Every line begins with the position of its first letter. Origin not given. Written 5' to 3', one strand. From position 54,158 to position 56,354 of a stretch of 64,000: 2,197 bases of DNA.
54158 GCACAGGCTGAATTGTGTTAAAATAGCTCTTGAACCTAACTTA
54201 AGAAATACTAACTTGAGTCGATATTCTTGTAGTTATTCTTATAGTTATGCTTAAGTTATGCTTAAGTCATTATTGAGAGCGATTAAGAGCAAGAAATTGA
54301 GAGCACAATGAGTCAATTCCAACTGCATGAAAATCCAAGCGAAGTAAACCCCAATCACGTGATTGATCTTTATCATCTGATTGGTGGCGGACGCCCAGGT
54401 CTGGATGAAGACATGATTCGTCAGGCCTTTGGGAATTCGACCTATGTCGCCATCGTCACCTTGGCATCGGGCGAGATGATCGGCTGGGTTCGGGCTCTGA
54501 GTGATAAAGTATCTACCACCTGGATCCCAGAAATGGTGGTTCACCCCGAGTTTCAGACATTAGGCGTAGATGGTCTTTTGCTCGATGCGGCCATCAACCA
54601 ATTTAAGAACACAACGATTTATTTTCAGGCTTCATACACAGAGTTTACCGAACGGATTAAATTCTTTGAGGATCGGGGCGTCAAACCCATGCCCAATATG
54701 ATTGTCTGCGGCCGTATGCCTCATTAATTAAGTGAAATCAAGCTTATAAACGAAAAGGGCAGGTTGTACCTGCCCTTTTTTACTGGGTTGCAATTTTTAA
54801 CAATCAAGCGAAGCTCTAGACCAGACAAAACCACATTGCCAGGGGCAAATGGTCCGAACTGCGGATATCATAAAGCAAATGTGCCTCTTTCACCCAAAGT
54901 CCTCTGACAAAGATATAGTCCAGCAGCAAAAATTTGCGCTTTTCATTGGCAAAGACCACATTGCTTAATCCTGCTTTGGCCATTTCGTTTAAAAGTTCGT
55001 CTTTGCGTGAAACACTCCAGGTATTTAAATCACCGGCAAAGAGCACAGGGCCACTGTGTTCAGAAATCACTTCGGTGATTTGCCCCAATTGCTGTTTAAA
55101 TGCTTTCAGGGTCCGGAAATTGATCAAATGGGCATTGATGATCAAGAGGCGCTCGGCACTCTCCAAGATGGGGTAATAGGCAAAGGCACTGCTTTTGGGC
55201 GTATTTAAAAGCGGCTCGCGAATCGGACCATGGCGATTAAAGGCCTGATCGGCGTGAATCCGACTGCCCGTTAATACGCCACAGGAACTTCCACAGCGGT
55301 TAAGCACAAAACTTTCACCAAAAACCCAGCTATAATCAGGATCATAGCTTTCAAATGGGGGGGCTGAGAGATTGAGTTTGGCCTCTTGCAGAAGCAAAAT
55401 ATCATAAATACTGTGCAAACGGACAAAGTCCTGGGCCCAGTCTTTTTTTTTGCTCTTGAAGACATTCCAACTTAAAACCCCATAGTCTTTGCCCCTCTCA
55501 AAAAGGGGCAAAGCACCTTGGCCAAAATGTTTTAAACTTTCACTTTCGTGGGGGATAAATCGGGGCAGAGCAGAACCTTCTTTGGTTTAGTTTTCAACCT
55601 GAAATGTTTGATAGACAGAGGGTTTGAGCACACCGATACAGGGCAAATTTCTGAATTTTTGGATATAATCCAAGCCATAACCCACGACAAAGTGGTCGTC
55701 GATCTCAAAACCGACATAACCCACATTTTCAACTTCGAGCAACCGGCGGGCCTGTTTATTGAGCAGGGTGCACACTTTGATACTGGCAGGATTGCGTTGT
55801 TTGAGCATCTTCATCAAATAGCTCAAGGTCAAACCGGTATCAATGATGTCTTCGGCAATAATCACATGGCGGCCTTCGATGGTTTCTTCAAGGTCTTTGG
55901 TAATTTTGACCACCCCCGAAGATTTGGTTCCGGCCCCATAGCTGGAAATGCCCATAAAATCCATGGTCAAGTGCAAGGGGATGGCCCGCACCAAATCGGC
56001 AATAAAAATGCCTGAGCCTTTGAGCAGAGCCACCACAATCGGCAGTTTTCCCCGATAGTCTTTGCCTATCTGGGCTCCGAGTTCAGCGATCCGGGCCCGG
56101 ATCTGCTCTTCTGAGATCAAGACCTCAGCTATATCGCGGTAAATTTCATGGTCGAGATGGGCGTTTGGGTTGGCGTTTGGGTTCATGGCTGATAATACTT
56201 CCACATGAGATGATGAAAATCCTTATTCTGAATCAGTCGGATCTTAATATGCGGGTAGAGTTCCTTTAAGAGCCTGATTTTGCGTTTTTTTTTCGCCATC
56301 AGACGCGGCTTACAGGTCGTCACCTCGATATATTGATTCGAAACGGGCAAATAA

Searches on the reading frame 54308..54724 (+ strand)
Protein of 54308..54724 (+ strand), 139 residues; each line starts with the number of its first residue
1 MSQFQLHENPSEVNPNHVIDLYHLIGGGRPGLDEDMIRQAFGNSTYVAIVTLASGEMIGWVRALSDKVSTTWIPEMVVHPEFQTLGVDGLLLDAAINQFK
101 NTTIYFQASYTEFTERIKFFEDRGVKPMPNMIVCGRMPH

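Call 18: search_protein_families(library=ncbifam, proteins=[window:54308-54724:+], max_evalue=0.01)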
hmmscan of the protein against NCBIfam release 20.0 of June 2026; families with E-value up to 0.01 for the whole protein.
window:54308-54724:+ (139 aa): 1 family
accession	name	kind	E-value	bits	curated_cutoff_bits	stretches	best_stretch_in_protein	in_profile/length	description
TIGR01575.1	rimI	equivalog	0.0032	17.6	86.4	1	35-103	21-88/132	ribosomal protein S18-alanine N-acetyltransferase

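Call 75: search_protein_families(library=padloc, proteins=[window:54308-54724:+], max_evalue=0.001)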
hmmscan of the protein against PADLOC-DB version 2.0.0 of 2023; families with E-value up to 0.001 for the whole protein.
window:54308-54724:+ (139 aa): 0 families

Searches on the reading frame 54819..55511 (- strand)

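Call 10: search_protein_families(library=pfam, proteins=[window:54819-55511:-], max_evalue=0.001)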
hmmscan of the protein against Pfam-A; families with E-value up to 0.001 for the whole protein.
window:54819-55511:- (231 aa): 1 family
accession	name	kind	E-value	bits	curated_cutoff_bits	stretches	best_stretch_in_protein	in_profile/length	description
PF03372.29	Exo_endo_phos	-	1.3e-14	54.9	24.5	1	13-221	1-225/225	Endonuclease/Exonuclease/phosphatase family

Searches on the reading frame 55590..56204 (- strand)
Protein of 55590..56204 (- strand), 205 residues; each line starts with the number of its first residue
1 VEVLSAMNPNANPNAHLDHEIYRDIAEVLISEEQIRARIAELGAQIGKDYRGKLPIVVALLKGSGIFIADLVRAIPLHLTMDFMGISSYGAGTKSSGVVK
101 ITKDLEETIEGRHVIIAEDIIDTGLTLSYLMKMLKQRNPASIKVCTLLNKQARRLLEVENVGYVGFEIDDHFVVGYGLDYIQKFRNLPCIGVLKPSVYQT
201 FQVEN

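Call 10: search_protein_families(library=pfam, proteins=[window:55590-56204:-], max_evalue=0.001)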
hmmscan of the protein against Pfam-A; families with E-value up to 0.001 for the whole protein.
window:55590-56204:- (205 aa): 1 family
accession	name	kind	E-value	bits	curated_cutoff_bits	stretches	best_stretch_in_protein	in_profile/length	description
PF00156.33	Pribosyltran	-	6.1e-25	87.8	26.3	1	34-180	10-157/158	Phosphoribosyl transferase domain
